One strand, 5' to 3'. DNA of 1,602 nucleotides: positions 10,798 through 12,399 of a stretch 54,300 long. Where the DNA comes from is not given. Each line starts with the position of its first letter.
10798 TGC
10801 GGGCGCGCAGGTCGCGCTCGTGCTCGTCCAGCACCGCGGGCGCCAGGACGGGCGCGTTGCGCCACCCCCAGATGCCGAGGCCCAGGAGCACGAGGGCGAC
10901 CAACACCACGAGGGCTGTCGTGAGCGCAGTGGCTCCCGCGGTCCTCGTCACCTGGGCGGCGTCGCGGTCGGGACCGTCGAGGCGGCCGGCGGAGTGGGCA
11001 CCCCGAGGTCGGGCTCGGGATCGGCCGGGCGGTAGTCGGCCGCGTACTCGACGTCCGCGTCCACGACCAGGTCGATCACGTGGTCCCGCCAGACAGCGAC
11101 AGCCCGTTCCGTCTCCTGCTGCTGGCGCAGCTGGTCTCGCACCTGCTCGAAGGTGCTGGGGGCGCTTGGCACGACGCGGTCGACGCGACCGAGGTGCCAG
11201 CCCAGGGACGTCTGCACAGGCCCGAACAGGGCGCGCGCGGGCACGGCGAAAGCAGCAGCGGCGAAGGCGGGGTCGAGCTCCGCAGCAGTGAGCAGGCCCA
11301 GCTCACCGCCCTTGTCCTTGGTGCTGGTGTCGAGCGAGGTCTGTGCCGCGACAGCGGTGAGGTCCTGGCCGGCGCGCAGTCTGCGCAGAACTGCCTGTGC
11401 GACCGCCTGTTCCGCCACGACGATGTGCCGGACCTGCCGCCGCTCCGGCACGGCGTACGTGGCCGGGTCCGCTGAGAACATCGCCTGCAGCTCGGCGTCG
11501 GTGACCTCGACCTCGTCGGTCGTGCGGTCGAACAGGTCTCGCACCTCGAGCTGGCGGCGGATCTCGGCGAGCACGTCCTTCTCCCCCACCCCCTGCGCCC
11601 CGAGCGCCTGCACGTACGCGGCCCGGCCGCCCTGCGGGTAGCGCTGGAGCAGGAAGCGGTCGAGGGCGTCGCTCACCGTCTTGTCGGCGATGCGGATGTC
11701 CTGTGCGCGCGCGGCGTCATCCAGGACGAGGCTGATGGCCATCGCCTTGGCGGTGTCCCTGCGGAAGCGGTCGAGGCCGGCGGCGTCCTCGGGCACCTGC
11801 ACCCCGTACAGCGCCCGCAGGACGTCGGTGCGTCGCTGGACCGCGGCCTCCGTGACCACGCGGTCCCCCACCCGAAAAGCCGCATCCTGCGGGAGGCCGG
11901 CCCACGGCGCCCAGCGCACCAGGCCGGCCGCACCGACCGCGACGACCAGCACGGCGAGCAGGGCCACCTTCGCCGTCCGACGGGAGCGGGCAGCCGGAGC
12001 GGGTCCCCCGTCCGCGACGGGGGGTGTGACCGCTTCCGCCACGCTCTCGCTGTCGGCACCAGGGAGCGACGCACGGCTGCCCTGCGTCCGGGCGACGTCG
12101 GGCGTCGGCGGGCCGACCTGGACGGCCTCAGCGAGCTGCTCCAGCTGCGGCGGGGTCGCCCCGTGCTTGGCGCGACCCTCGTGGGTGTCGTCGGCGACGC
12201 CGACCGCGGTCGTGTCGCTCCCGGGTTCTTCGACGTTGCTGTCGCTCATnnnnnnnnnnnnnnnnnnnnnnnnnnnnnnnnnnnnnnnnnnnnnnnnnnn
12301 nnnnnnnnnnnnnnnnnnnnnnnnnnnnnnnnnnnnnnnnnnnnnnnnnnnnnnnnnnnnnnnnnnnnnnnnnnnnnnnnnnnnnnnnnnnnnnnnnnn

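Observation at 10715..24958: Mce lipid-transport operon fused into a single translationally coupled 12-gene unit with an MMPL-like protein, a parvulin foldase and a 2-TM peptide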

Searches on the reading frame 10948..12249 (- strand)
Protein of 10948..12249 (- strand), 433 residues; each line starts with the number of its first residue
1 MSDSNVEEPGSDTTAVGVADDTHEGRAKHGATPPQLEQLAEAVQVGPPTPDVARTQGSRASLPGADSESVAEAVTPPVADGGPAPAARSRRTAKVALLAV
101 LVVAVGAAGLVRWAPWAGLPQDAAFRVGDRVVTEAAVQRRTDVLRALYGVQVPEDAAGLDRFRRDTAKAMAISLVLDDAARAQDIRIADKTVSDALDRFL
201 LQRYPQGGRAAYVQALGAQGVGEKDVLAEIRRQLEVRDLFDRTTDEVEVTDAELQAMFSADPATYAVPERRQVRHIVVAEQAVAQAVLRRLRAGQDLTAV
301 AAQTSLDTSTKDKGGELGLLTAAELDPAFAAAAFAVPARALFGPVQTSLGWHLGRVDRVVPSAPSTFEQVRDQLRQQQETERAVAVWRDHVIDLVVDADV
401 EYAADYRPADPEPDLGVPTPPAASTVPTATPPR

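Call 5: search_protein_families(library=pfam, proteins=[window:10948-12249:-], max_evalue=1)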
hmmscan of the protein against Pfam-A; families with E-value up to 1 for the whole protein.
window:10948-12249:- (433 aa): 5 families
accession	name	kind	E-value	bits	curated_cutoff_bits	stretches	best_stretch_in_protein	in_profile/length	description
PF13145.12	Rotamase_2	-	9.2e-22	78.6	27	1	249-372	1-121/121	PPIC-type PPIASE domain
PF00639.27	Rotamase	-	2e-13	51.5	21.7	1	281-356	19-95/97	PPIC-type PPIASE domain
PF13616.12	Rotamase_3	-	1.9e-12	48.2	22.5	1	280-356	36-112/116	PPIC-type PPIASE domain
PF13624.11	SurA_N_3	-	1.2e-08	35.4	27.2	1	95-238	16-160/162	SurA-like N-terminal domain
PF13623.11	SurA_N_2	-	0.083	13.2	28.5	0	135-197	58-120/145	SurA-like N-terminal domain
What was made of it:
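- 10948..12249 (-): Membrane-anchored PrsA/SurA-like parvulin chaperone: disordered cytoplasmic N-terminus (1-89), TM helix (90-113), then an NC chaperone domain and a parvulin domain. Alternative start GTG 12288. Rotamase_2 9e-22 and SurA_N_3 1e-8 (call 5).
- On PrsA/SurA-type parvulin chaperones: Rotamase_2, Rotamase and SurA_N_3 are all above their cut-offs (call 5).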

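Call 9: search_protein_families(library=ncbifam, proteins=[window:10948-12249:-], max_evalue=0.01)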
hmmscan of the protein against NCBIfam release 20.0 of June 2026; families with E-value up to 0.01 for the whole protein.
window:10948-12249:- (433 aa): 9 families
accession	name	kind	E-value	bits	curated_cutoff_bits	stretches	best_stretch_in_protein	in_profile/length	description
NF000809.0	PRK00059.1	equivalog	3.9e-26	92.2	303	1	139-398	59-326/336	peptidylprolyl isomerase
NF008054.0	PRK10788.1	equivalog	9.2e-17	61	493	1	244-385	244-384/626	peptidylprolyl isomerase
TIGR02933.1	nifM_nitrog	equivalog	8.1e-15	55.4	168.2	1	179-380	44-245/256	nitrogen fixation protein NifM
NF002824.0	PRK02998.1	subfamily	1e-14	54.6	360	1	270-401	134-267/283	peptidylprolyl isomerase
NF003356.0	PRK04405.1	subfamily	4.3e-13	49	339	1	246-353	126-230/299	peptidylprolyl isomerase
NF002827.0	PRK03002.1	equivalog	5e-13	48.7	343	1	272-384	138-248/285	peptidylprolyl isomerase PrsA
NF002846.0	PRK03095.1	equivalog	6.6e-13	48.8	361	1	184-379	65-240/287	peptidylprolyl isomerase PrsA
NF011969.0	PRK15441.1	equivalog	7.4e-10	39.1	127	1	274-356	8-89/93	peptidylprolyl isomerase PpiC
NF008038.0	PRK10770.1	equivalog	1.3e-06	27.5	394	1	285-354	308-378/431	peptidylprolyl isomerase SurA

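Call 38: search_solved_structures(query=window:10948-12249:-, max_evalue=0.001)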
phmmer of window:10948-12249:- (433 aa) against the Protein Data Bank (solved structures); distinct sequences matched with E-value up to 0.001: 24.
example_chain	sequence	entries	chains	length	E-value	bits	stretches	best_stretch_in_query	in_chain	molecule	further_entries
6vj6_A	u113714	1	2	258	4.7e-12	48.7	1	269-401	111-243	Peptidylprolyl isomerase (PrsA)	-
3rfw_A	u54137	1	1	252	4.7e-11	45.4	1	239-402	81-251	Cell-binding factor 2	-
6vj4_A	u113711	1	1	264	9.5e-11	44.4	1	249-383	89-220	Peptidylprolyl isomerase PrsA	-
4wo7_A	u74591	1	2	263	3.8e-10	42.4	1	167-383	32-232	Foldase protein PrsA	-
1m5y_A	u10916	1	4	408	5.5e-10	41.9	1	285-355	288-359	Survival protein surA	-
9hg5_F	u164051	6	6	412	5.6e-10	41.9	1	285-355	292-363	Chaperone SurA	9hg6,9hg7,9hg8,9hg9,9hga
8pz1_F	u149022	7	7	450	8e-10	41.4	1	285-355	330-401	Chaperone SurA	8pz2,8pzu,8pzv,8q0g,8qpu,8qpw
6xd8_A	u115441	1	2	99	1.2e-09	40.8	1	272-357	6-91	Foldase protein PrsA 1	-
8qpv_F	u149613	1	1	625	2e-09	40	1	285-355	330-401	Chaperone SurA,Outer membrane protein X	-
5htf_A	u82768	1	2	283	4e-09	39.1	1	234-359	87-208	Foldase protein PrsA 1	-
8qp5_P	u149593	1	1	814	4e-09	39.1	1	285-355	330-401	Chaperone SurA,Serine protease EspP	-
1zk6_A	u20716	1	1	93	1.1e-08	37.6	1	273-353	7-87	Foldase protein prsA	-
2m08_A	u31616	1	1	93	2.9e-08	36.2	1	272-353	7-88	PpiC-type peptidyl-prolyl cis-trans isomerase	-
1jns_A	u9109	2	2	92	1.6e-07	33.8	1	273-356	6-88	PEPTIDYL-PROLYL CIS-TRANS ISOMERASE C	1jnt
2m1i_A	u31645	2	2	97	6e-07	31.9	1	269-353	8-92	Parvulin-like peptidyl-prolyl isomerase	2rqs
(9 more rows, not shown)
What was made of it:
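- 10948..12249 (-): Best PDB sequence matches are PrsA (call 38).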

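Call 57: find_homologous_proteins(query=window:10948-12249:-, max_evalue=0.00001)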
Query window:10948-12249:- (433 aa): 126 proteins with E <= 0.00001 among 8000 candidates; the best 120 are listed.
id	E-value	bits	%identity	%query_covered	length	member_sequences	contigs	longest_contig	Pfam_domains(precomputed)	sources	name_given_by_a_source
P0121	3.2e-269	910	100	100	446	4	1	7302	PF13145.13,PF00639.28,PF13624.12,PF13616.13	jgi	jgi:peptidyl-prolyl cis-trans isomerase C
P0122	2.3e-157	542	76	80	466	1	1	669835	PF13145.13,PF00639.28,PF13624.12,PF13616.13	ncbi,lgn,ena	-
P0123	2.7e-142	492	69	82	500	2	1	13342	PF13145.13,PF00639.28,PF13624.12,PF13616.13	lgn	-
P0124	1.8e-140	486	71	72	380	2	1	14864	PF13145.13,PF00639.28,PF13624.12,PF13616.13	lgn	-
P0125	3.6e-134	466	72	70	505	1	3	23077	PF13145.13,PF00639.28,PF13624.12,PF13616.13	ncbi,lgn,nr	ncbi:MAG: parvulin peptidyl-prolyl isomerase [Frankiales bacterium]|nr:parvulin peptidyl-prolyl isom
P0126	1.8e-132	460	69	74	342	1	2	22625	PF13145.13,PF00639.28,PF13624.12,PF13616.13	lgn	-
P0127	2.5e-125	437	68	74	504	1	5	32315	PF13145.13,PF00639.28,PF13616.13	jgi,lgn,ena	jgi:peptidyl-prolyl cis-trans isomerase C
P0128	7.4e-103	363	62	67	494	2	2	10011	PF13145.13,PF00639.28,PF13624.12,PF13616.13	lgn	-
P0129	3.4e-91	324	54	78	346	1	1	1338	PF13145.13,PF00639.28,PF13616.13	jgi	jgi:peptidyl-prolyl cis-trans isomerase C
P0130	4.5e-87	311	49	82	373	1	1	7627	PF13145.13,PF00639.28,PF13616.13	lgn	-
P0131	8.5e-87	310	51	68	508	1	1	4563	PF13145.13,PF00639.28,PF13624.12,PF13616.13,PF13623.12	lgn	-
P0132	3.0e-85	305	47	79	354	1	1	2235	PF13145.13,PF00639.28,PF13624.12,PF13616.13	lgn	-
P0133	4.5e-85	304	52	77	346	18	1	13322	PF13145.13,PF00639.28,PF13616.13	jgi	jgi:peptidyl-prolyl cis-trans isomerase C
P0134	2.3e-84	302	46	79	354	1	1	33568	PF13145.13,PF00639.28,PF13624.12,PF13616.13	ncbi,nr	ncbi:MAG: parvulin peptidyl-prolyl isomerase [Actinophytocola sp.]|nr:parvulin peptidyl-prolyl isome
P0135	3.3e-84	301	46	79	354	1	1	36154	PF13145.13,PF00639.28,PF13624.12,PF13616.13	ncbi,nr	ncbi:MAG: parvulin peptidyl-prolyl isomerase [Actinophytocola sp.]|nr:parvulin peptidyl-prolyl isome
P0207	2.9e-59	219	43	75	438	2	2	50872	PF13145.13,PF00639.28,PF13616.13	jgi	jgi:peptidyl-prolyl cis-trans isomerase C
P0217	1.2e-25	108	33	46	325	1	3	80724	PF13145.13,PF00639.28,PF13624.12,PF13616.13,PF13623.12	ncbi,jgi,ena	jgi:foldase protein PrsA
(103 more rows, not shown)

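Call 58: find_encoding_contigs(protein=P0207, flank=10000, max_places=2)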
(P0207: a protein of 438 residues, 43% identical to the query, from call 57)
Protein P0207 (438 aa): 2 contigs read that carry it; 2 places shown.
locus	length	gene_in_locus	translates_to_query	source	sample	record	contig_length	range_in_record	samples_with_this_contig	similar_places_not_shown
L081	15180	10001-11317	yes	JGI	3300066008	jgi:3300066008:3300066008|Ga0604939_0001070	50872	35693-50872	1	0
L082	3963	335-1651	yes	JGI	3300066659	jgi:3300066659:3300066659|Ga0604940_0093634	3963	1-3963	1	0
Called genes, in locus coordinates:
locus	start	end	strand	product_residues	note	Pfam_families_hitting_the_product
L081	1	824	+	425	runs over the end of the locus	PF02470:MlaD (weak), PF11887:Mce4_CUP1 (weak)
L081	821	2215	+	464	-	PF02470:MlaD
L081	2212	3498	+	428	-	PF02470:MlaD, PF11887:Mce4_CUP1 (faint)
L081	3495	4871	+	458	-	PF02470:MlaD (weak)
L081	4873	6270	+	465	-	PF02470:MlaD (weak), PF11887:Mce4_CUP1 (weak), PF26095:CC_Bre1 (weak)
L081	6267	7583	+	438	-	PF02470:MlaD, PF11887:Mce4_CUP1 (faint)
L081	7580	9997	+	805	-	-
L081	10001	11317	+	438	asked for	PF13145:Rotamase_2, PF00639:Rotamase, PF13616:Rotamase_3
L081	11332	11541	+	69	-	-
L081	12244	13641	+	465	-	PF00067:p450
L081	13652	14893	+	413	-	PF07992:Pyr_redox_2, PF13738:Pyr_redox_3 (weak), PF00070:Pyr_redox, PF14759:Reductase_C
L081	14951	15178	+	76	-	?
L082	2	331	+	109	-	?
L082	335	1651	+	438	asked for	PF13145:Rotamase_2, PF00639:Rotamase, PF13616:Rotamase_3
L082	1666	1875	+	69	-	-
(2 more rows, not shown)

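Call 59: find_encoding_contigs(protein=P0217, flank=10000, max_places=2)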
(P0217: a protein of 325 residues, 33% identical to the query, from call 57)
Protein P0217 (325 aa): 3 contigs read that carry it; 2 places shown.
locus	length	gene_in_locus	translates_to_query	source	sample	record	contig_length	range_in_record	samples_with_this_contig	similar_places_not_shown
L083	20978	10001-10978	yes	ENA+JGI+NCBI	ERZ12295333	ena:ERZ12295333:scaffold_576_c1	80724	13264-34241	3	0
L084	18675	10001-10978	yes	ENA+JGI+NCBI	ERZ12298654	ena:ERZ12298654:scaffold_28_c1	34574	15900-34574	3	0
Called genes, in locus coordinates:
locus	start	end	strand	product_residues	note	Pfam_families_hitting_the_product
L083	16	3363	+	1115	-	PF17757:UvrB_inter, PF02559:CarD_TRCF_RID, PF00270:DEAD, PF04851:ResIII (weak), PF00271:Helicase_C, PF03461:TRCF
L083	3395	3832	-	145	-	PF11533:AtzH-like, PF13577:SnoaL_4 (weak), PF13474:SnoaL_3, PF14534:DUF4440, PF12680:SnoaL_2 (weak)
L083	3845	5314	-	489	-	PF00561:Abhydrolase_1, PF12146:Hydrolase_4, PF12697:Abhydrolase_6, PF03073:TspO_MBR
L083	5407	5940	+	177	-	PF06210:DUF1003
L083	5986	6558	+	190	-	PF05401:NodS, PF08241:Methyltransf_11, PF08242:Methyltransf_12, PF13649:Methyltransf_25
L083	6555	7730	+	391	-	PF00535:Glycos_transf_2, PF13641:Glyco_tranf_2_3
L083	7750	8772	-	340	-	PF00441:Acyl-CoA_dh_1 (weak)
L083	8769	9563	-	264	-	PF02585:PIG-L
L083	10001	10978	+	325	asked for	PF13623:SurA_N_2 (faint), PF13624:SurA_N_3, PF13145:Rotamase_2, PF13616:Rotamase_3, PF00639:Rotamase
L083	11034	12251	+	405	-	PF00590:TP_methylase, PF01503:PRA-PH (faint), PF03819:MazG, PF12643:MazG-like (faint), PF03819:MazG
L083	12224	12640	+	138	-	-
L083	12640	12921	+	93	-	-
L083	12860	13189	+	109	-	PF01479:S4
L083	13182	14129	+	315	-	PF14527:LAGLIDADG_WhiA, PF02650:HTH_WhiA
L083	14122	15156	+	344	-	PF00044:Gp_dh_N, PF02800:Gp_dh_C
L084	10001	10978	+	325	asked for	PF13623:SurA_N_2 (faint), PF13624:SurA_N_3, PF13145:Rotamase_2, PF13616:Rotamase_3, PF00639:Rotamase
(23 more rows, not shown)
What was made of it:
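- The parvulin subfamily is a discrete group; scores then fall to generic PrsA/PpiD proteins that lie outside any mce context (calls 57, 59).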

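Call 78: find_related_loci(query=A4, collection=metagenome_contigs, flank=6000)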
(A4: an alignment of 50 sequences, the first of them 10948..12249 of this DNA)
Query A4 (433 aa) in metagenome_contigs; peptide patterns used: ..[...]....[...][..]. (x = any residue, [..] = any of these).
114 stretches matched a pattern; 45 encode a relative of the query (tblastn E <= 1e-3); 45 distinct loci.
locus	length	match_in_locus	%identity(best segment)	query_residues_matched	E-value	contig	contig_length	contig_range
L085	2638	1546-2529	48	89-411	2e-80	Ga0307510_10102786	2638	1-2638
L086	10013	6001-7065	46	66-415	2e-77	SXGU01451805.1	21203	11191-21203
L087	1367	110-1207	45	57-416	1e-79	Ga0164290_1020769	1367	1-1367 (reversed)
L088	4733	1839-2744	46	113-412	8e-75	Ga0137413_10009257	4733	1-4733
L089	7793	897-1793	44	119-418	2e-74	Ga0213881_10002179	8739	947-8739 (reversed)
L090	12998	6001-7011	47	84-425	4e-74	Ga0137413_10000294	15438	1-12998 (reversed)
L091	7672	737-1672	43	113-431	2e-73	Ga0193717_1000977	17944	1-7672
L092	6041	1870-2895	42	95-430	2e-72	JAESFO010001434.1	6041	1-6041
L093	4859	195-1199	40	84-433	7e-72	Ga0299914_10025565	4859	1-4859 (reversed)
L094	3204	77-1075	42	88-419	1e-70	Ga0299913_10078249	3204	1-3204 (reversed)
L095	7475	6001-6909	48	117-422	2e-70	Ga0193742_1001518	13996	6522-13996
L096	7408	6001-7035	43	84-430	6e-69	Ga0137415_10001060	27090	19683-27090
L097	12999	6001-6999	42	82-412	1e-67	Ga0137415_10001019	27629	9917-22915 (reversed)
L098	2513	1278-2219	43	109-419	7e-69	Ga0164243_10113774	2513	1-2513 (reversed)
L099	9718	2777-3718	43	109-419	7e-68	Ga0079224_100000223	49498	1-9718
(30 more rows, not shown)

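Call 83: search_protein_families(library=pfam, proteins=[L088:288-3062:+, L099:263-1615:+, L099:2345-3754:+, L099:4034-4510:+, L099:4638-5612:+, L088:3639-4706:+], max_evalue=0.001)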
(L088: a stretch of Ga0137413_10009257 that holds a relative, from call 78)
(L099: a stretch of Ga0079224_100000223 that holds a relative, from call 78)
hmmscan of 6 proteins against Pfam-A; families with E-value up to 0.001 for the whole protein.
L088:288-3062:+ (924 aa): 4 families
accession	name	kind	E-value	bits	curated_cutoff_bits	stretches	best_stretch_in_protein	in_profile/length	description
PF13616.12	Rotamase_3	-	3.9e-15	56.8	22.5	1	687-760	36-109/116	PPIC-type PPIASE domain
PF13145.12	Rotamase_2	-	1.8e-14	55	27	1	656-779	1-121/121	PPIC-type PPIASE domain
PF00639.27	Rotamase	-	5.5e-13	50.1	21.7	1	688-760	19-92/97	PPIC-type PPIASE domain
PF13624.11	SurA_N_3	-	1.1e-09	38.7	27.2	1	504-646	19-161/162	SurA-like N-terminal domain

L099:263-1615:+ (450 aa): 0 families

L099:2345-3754:+ (469 aa): 4 families
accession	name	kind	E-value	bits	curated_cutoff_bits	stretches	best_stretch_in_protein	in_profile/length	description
PF13145.12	Rotamase_2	-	9e-14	52.8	27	1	287-410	1-121/121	PPIC-type PPIASE domain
PF13616.12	Rotamase_3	-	3.4e-13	50.6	22.5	1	318-394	36-112/116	PPIC-type PPIASE domain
PF00639.27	Rotamase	-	4.8e-13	50.3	21.7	1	317-392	17-93/97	PPIC-type PPIASE domain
PF13624.11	SurA_N_3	-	8.3e-05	22.9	27.2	1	159-276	41-161/162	SurA-like N-terminal domain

L099:4034-4510:+ (158 aa): 0 families

L099:4638-5612:+ (324 aa): 3 families
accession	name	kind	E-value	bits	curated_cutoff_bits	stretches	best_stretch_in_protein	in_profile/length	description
PF00107.32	ADH_zinc_N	-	2.2e-28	99.2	31.8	1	151-275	1-125/129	Zinc-binding dehydrogenase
PF13602.12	ADH_zinc_N_2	-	8e-21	75.8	27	1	183-320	1-134/134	Zinc-binding dehydrogenase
PF08240.17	ADH_N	-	4.1e-14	53.1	23.5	1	28-109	2-103/104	Alcohol dehydrogenase GroES-like domain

L088:3639-4706:+ (355 aa): 0 families

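Call 84: predict_structure(alignment_id=A4)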
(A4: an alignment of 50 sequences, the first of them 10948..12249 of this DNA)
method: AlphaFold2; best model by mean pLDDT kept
length: 433 residues; sequences in the alignment: 50
mean_pLDDT: 81.9   pTM: 0.69
mean pLDDT of the five models: 81.9, 81.0, 80.6, 80.3, 79.3
residues with pLDDT >= 90: 295; 70-90: 18; 50-70: 32; < 50: 88
segments of 3 or more residues with pLDDT < 50: 1-3, 7-75, 80-89
pLDDT, mean of each block of 10 residues (from residue 1): 42 39 38 41 34 36 41 44 45 72 74 66 97 97 94 97 97 98 98 97 95 95 96 98 98 98 97 98 98 98 98 98 98 98 98 98 98 97 96 97 97 81 57 55
secondary structure, 60 per line:
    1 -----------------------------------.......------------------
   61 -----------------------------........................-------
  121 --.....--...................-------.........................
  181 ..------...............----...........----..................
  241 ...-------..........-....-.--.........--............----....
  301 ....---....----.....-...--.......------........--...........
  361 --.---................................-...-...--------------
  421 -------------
elements in order: H36-42 H90-113 E123-127 E130-133 H134-148 H156-182 H189-203 H208-218 H223-243 H251-260 H262-265 E270-278 H281-292 H297-304 H308-311 E316-320 H327-333 E340-347 E350-360 H367-398 E400-402
